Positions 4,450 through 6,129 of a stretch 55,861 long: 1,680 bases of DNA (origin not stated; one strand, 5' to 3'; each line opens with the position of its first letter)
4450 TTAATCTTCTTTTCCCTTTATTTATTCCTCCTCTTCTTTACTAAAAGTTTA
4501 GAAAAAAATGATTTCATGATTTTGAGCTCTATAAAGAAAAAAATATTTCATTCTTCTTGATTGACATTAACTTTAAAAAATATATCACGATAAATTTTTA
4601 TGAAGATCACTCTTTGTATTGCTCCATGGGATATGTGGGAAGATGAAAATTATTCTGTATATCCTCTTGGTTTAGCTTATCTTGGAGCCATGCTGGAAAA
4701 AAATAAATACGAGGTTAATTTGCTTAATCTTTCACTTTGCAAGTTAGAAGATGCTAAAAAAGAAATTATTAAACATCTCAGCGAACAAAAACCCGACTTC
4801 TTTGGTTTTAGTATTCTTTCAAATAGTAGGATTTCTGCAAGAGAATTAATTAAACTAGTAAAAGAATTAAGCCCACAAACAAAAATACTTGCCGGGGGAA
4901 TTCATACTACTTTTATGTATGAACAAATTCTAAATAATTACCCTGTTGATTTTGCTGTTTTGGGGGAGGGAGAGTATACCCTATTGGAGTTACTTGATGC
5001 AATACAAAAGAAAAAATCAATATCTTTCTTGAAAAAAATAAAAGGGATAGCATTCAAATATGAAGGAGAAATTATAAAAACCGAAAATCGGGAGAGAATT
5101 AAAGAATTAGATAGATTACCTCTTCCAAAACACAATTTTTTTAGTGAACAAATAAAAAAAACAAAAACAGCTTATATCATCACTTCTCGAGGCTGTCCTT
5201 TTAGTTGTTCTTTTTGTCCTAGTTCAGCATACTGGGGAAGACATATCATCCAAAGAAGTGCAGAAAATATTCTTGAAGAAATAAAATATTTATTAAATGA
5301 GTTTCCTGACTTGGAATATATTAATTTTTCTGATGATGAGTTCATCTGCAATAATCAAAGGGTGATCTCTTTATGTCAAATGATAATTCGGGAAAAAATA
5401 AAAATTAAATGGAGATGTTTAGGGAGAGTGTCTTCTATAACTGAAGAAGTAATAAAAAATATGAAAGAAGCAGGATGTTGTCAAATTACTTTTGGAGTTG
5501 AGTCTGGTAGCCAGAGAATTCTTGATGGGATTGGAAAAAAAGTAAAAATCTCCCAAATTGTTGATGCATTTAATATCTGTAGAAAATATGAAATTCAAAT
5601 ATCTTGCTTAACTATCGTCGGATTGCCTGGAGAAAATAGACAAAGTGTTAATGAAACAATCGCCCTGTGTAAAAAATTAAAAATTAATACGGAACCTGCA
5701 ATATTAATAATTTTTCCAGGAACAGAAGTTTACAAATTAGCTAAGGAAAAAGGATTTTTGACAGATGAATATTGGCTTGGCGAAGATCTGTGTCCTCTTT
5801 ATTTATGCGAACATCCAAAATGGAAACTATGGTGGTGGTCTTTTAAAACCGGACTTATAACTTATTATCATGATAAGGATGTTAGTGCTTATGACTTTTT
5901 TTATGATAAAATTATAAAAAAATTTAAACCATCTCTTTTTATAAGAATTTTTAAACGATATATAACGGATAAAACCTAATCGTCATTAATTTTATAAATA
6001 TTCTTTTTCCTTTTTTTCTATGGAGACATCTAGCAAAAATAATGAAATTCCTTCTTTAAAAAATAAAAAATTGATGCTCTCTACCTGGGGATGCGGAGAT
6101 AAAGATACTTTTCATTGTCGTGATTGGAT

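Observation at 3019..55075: A ~52-kb archaeal glycosylation island carries twelve radical SAM enzymes and ends at aglB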

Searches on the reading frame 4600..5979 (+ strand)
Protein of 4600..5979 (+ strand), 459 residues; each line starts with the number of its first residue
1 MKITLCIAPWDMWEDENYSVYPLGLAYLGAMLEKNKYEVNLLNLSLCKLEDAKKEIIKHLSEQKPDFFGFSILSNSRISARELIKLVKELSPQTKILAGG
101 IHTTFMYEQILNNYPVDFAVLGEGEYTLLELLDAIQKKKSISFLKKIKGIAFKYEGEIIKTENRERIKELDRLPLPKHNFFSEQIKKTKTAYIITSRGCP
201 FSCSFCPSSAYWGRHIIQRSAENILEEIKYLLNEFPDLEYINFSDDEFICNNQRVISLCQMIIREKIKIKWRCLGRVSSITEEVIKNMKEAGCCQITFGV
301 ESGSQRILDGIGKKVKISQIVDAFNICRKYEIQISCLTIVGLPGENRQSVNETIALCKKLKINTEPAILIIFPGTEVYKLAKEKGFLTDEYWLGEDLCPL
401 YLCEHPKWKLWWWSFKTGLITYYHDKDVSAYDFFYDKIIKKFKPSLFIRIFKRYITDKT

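Call 5: search_protein_families(library=pfam, proteins=[window:4600-5979:+], max_evalue=0.01)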
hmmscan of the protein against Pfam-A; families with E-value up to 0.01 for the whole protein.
window:4600-5979:+ (459 aa): 4 families
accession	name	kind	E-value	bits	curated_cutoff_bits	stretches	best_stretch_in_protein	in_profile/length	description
PF04055.27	Radical_SAM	-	4.6e-27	95.7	29.5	1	193-356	1-165/166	Radical SAM superfamily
PF02310.24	B12-binding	-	7.9e-23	81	32.1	1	18-131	10-120/121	B12 binding domain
PF13353.11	Fer4_12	-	0.0021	18.8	22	0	197-271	13-87/137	4Fe-4S single cluster domain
PF08497.15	Radical_SAM_N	-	0.0023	17.7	25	1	108-187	153-227/301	Radical SAM N-terminal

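Call 12: search_protein_families(library=ncbifam, proteins=[window:4600-5979:+], max_evalue=0.001)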
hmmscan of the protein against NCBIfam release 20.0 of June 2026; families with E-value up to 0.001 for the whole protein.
window:4600-5979:+ (459 aa): 38 families (the best 25 are shown)
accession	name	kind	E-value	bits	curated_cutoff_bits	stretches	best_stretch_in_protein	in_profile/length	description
TIGR02026.1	BchE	equivalog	1.6e-55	188.9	481.35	1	20-388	20-394/497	magnesium-protoporphyrin IX monomethyl ester anaerobic oxidative cyclase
TIGR03471.1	HpnJ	equivalog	1.5e-50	172.4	577.6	1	83-391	87-397/472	hopanoid biosynthesis associated radical SAM protein HpnJ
TIGR04479.1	bcpD_PhpK_rSAM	subfamily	7.7e-50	169.7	600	1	17-360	67-409/504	PhpK family radical SAM P-methyltransferase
NF050148.1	rSAM_ApyD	equivalog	5.6e-48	163.8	750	1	56-359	66-365/645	RiPP biosynthesis radical SAM protein ApyD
TIGR04072.2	rSAM_ladder_B12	equivalog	4e-46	157.5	360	1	15-391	11-382/443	lipid biosynthesis B12-binding/radical SAM protein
NF038361.1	rSAM_Sden_1168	equivalog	1.2e-40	139.7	575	1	4-391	66-483/560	Sden_1168 family B12-binding radical SAM P-methyltransferase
TIGR04014.1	B12_SAM_MJ_0865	equivalog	3.8e-37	128.1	360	2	52-231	26-201/434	methyl-coenzyme M reductase glutamine C-methyltransferase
TIGR04013.1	B12_SAM_MJ_1487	hypoth_equivalog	1.2e-36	126.4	251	1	34-361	8-334/382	TIGR04013 family B12-binding domain/radical SAM domain-containing protein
TIGR04385.1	B12_rSAM_cofa1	equivalog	2.8e-34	119.1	450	1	14-391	12-404/438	B12 lower ligand biosynthesis radical SAM protein BzaD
TIGR03975.1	rSAM_ocin_1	subfamily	2.8e-31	108.7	281.85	1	54-360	118-430/606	RiPP maturation radical SAM C-methyltransferase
NF033712.0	B12_rSAM_KedN5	subfamily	2.8e-30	105.1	700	1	12-351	8-361/624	KedN5 family methylcobalamin-dependent radical SAM C-methyltransferase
NF033070.1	rSAM_AprD4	equivalog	1.1e-28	100.3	500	1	182-388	188-397/456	AprD4 family radical SAM diol-dehydratase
TIGR04367.1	HpnR_B12_rSAM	equivalog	6.8e-28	97.4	650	1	19-382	19-374/490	hopanoid C-3 methylase HpnR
TIGR04190.1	B12_SAM_Ta0216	equivalog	7.7e-26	90.8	500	1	18-361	33-395/554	TIGR04190 family B12-binding domain/radical SAM domain protein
NF040542.1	rSAM_RCCLKC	equivalog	7.5e-24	84.6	450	1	80-336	65-326/423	arsinothricin biosynthesis radical SAM protein ArsL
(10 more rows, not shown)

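Call 18: search_solved_structures(query=window:4600-5979:+, max_evalue=0.001)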
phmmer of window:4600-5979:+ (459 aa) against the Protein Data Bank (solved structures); distinct sequences matched with E-value up to 0.001: 8.
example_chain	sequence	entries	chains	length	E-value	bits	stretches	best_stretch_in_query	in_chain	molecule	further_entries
9ccb_A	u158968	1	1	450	1.7e-22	83.1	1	107-377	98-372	Radical SAM core domain-containing protein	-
6fd2_B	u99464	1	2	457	2.3e-21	79.5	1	183-388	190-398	Putative apramycin biosynthetic oxidoreductase 4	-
5ul2_A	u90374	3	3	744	1.7e-19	73.3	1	39-327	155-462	OxsB protein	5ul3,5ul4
9n1b_A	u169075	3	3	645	2.8e-11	46.2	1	87-248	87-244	Radical SAM protein | Radical SAM enzyme CysS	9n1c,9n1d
6wte_A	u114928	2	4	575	2.5e-06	29.9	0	20-139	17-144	B12-binding domain-containing protein | Tryptophan-C2-methyltransferase containing B12-binding domain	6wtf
7kdx_A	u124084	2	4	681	1.8e-05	27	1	80-232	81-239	Methyltransferase TokK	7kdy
4jc0_A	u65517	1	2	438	0.00016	23.9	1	187-363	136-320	Ribosomal protein S12 methylthiotransferase RimO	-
2qgq_A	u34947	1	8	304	0.00022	23.4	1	190-363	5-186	Protein TM_1862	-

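Call 25: find_homologous_proteins(query=window:4600-5979:+, max_evalue=1e-20)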
Query window:4600-5979:+ (459 aa): 4337 proteins with E <= 1e-20 among 8000 candidates; the best 120 are listed.
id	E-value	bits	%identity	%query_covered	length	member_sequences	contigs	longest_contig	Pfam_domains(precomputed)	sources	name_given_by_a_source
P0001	0.0e+0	1053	100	100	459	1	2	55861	PF04055.28,PF02310.25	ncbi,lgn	-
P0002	1.6e-238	810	75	100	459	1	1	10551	PF04055.28,PF02310.25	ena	-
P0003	6.8e-236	802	71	100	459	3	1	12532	PF04055.28,PF02310.25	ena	-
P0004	5.2e-204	696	64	100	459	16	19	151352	PF04055.28,PF02310.25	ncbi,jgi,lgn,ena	-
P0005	3.0e-201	687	62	100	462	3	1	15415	PF04055.28,PF02310.25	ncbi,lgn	-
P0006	2.2e-200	685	62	100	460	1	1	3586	PF04055.28,PF13353.12,PF02310.25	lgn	-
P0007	4.5e-200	684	62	100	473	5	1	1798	PF04055.28,PF02310.25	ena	-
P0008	9.2e-198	676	63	100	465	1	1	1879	PF04055.28,PF02310.25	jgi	-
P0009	1.4e-193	662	63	100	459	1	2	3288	PF04055.28,PF13353.12,PF02310.25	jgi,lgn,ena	-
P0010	2.3e-192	658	62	100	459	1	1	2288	PF04055.28,PF02310.25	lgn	-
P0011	4.4e-191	654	61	100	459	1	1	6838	PF04055.28,PF02310.25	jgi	jgi:radical SAM superfamily enzyme YgiQ (UPF0313 family)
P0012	1.4e-190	652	61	100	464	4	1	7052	PF04055.28,PF02310.25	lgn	-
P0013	2.1e-188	645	62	100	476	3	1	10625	PF04055.28,PF02310.25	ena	-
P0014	1.6e-187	642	61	100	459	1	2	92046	PF04055.28,PF02310.25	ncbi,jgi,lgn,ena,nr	ncbi:MAG: B12-binding domain-containing radical SAM protein [Nanoarchaeota archaeon]|nr:B12-binding 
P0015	8.2e-187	640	59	100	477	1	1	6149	PF04055.28,PF02310.25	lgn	-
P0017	3.9e-186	638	61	100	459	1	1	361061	PF04055.28,PF02310.25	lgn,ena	-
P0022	1.7e-146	507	50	99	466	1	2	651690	PF04055.28,PF02310.25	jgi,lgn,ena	jgi:radical SAM superfamily enzyme YgiQ (UPF0313 family)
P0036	4.6e-125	436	43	99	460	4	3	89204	PF04055.28,PF02310.25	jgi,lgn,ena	jgi:radical SAM superfamily enzyme YgiQ (UPF0313 family)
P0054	6.7e-111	390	42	94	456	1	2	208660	PF04055.28,PF02310.25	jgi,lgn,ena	-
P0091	8.0e-89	317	42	88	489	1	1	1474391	PF04055.28,PF02310.25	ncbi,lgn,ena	-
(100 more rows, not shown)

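Call 26: find_encoding_contigs(protein=P0004, flank=10000, max_places=2)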
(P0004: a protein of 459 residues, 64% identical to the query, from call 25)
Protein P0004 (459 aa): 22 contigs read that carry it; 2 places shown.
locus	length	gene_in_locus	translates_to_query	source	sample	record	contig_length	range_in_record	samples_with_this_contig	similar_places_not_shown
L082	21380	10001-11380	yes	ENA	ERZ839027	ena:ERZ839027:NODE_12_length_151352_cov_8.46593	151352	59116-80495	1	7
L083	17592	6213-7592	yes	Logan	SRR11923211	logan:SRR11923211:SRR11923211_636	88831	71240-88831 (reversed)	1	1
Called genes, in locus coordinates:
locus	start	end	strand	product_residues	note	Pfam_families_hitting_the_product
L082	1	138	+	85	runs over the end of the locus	PF01157:Ribosomal_L21e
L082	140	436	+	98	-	PF03874:RNA_pol_Rpb4 (weak)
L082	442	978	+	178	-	PF04919:DUF655, PF14579:HHH_6 (faint)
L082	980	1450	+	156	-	PF00416:Ribosomal_S13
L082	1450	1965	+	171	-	PF01479:S4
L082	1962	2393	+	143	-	PF00411:Ribosomal_S11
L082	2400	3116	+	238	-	PF01193:RNA_pol_L, PF01000:RNA_pol_A_bac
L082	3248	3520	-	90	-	-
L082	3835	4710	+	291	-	PF02355:SecD_SecF_C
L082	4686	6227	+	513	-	PF02355:SecD_SecF_C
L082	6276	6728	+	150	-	-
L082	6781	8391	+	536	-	PF02310:B12-binding, PF04055:Radical_SAM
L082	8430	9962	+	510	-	PF01943:Polysacc_synt, PF13440:Polysacc_synt_3, PF01554:MatE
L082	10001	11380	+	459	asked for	PF02310:B12-binding, PF04055:Radical_SAM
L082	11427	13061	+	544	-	PF13524:Glyco_trans_1_2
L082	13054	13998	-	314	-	PF02779:Transket_pyr, PF02780:Transketolase_C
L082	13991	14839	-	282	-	PF00456:Transketolase_N, PF00676:E1_dh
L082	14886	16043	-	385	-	PF04055:Radical_SAM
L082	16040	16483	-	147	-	PF00293:NUDIX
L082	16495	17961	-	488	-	PF02310:B12-binding, PF04055:Radical_SAM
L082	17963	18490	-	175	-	PF02779:Transket_pyr (weak)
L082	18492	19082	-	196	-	PF00676:E1_dh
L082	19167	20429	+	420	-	PF26337:Gtf3_C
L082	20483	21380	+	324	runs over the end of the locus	PF01075:Glyco_transf_9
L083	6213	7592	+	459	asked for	PF02310:B12-binding, PF04055:Radical_SAM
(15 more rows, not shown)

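Call 27: find_encoding_contigs(protein=P0022, flank=10000, max_places=1)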
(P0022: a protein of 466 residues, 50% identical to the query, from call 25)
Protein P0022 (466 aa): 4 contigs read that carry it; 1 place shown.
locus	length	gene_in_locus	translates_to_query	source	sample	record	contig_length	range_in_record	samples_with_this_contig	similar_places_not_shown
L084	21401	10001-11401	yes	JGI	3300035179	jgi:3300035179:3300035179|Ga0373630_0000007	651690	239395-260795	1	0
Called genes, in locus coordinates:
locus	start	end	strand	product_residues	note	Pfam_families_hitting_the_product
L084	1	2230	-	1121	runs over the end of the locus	PF05048:NosD, PF13229:Beta_helix, PF05048:NosD (weak), PF13229:Beta_helix, PF05048:NosD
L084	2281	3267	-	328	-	-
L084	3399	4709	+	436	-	PF01935:DUF87, PF05872:HerA_C (faint), PF00004:AAA (faint)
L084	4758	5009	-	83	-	-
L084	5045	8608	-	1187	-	PF05048:NosD (weak), PF13229:Beta_helix (weak), PF05048:NosD, PF13229:Beta_helix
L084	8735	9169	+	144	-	PF01090:Ribosomal_S19e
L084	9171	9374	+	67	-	-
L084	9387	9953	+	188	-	PF01198:Ribosomal_L31e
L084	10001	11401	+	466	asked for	PF02310:B12-binding, PF04055:Radical_SAM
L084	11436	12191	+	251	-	PF08713:DNA_alkylation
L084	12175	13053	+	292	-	PF01509:TruB_N, PF16198:TruB_C_2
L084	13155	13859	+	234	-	-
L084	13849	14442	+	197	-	PF04013:Methyltrn_RNA_2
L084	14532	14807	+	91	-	PF00708:Acylphosphatase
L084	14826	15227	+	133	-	PF00075:RNase_H, PF13456:RVT_3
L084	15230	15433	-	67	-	-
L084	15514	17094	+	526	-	PF01406:tRNA-synt_1e (faint), PF01921:tRNA-synt_1f, PF09334:tRNA-synt_1g (faint)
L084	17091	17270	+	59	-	-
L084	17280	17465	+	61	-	PF00808:CBFD_NFYB_HMF (weak)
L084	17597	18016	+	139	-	-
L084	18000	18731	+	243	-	PF00932:LTD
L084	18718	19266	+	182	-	PF27325:MJ0538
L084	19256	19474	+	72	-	-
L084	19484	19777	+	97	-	-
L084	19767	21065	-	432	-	-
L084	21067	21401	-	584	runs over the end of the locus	-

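Call 28: find_encoding_contigs(protein=P0091, flank=10000, max_places=1)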
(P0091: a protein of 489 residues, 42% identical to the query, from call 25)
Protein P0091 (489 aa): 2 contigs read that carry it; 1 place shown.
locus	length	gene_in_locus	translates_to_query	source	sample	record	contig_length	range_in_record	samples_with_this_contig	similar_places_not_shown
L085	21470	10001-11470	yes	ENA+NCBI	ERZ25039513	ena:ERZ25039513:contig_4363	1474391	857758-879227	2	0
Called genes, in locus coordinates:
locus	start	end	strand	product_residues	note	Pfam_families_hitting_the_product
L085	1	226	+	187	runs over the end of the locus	PF01041:DegT_DnrJ_EryC1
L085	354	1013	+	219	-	PF01041:DegT_DnrJ_EryC1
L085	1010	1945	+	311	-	PF00106:adh_short (faint), PF01073:3Beta_HSD, PF01370:Epimerase, PF02719:Polysacc_synt_2, PF04321:RmlD_sub_bind, PF07993:NAD_binding_4 (faint), PF13460:NAD_binding_10, PF16363:GDP_Man_Dehyd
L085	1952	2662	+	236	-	PF02776:TPP_enzyme_N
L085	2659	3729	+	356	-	PF00205:TPP_enzyme_M, PF02775:TPP_enzyme_C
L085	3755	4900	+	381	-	PF01370:Epimerase, PF04321:RmlD_sub_bind, PF16363:GDP_Man_Dehyd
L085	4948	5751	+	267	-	PF08242:Methyltransf_12 (weak), PF13649:Methyltransf_25 (weak), PF13847:Methyltransf_31 (weak)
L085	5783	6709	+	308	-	PF01370:Epimerase, PF04321:RmlD_sub_bind, PF16363:GDP_Man_Dehyd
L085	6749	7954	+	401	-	PF01041:DegT_DnrJ_EryC1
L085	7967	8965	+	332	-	PF13524:Glyco_trans_1_2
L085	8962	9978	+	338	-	PF00852:Glyco_transf_10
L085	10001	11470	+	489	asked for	PF02310:B12-binding, PF04055:Radical_SAM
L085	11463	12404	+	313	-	PF00535:Glycos_transf_2, PF10111:Glyco_tranf_2_2, PF13506:Glyco_transf_21 (weak), PF13641:Glyco_tranf_2_3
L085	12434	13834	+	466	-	PF00483:NTP_transferase, PF12804:NTP_transf_3 (weak), PF22640:ManC_GMP_beta-helix, PF01050:MannoseP_isomer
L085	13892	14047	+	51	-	-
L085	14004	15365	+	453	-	PF02878:PGM_PMM_I, PF02879:PGM_PMM_II, PF02880:PGM_PMM_III, PF00408:PGM_PMM_IV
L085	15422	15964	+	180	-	PF00459:Inositol_P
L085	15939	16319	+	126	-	PF00459:Inositol_P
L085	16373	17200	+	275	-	PF00535:Glycos_transf_2, PF10111:Glyco_tranf_2_2 (faint), PF13641:Glyco_tranf_2_3, PF02709:Glyco_transf_7C (weak)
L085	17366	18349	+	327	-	PF04055:Radical_SAM, PF06968:BATS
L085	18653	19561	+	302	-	PF03744:BioW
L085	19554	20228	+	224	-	PF00155:Aminotran_1_2, PF01041:DegT_DnrJ_EryC1 (faint), PF01053:Cys_Met_Meta_PP (weak)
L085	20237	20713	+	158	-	PF00155:Aminotran_1_2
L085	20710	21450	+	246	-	PF00106:adh_short, PF08659:KR, PF13561:adh_short_C2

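Call 51: predict_structure(alignment_id=A2)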
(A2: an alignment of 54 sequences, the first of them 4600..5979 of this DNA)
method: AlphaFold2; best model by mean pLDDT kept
length: 459 residues; sequences in the alignment: 54
mean_pLDDT: 93.3   pTM: 0.91
mean pLDDT of the five models: 93.3, 92.9, 92.2, 92.1, 91.7
residues with pLDDT >= 90: 389; 70-90: 54; 50-70: 16; < 50: 0
segments of 3 or more residues with pLDDT < 50: none
pLDDT, mean of each block of 10 residues (from residue 1): 95 67 95 97 91 97 97 94 98 97 96 97 96 96 98 97 95 97 94 94 91 92 98 98 93 98 98 94 98 97 97 95 97 95 97 97 93 96 95 91 95 93 84 75 70 70
secondary structure, 60 per line:
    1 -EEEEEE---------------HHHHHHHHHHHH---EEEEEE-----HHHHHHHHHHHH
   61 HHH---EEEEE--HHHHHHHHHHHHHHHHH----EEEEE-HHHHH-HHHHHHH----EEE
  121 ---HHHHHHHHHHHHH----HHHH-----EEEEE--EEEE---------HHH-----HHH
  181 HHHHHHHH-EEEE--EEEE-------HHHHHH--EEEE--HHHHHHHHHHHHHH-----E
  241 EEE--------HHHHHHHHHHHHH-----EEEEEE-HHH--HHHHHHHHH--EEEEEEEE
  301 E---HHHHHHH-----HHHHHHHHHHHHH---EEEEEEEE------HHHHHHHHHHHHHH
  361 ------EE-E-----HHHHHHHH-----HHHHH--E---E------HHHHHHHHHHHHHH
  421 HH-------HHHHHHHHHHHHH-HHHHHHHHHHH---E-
elements in order: E2-7 H23-34 E38-43 H49-63 E67-71 H74-90 E95-99 H101-105 H107-113 E118-120 H124-136 H141-144 E150-154 E157-160 H178-188 E190-193 E196-199 H207-212 E215-218 H221-234 E240-243 H252-264 E270-275 H282-290 E293-301 H305-311 H317-329 E333-340 H347-360 H376-383 H389-393 H407-422 H430-442 H444-454
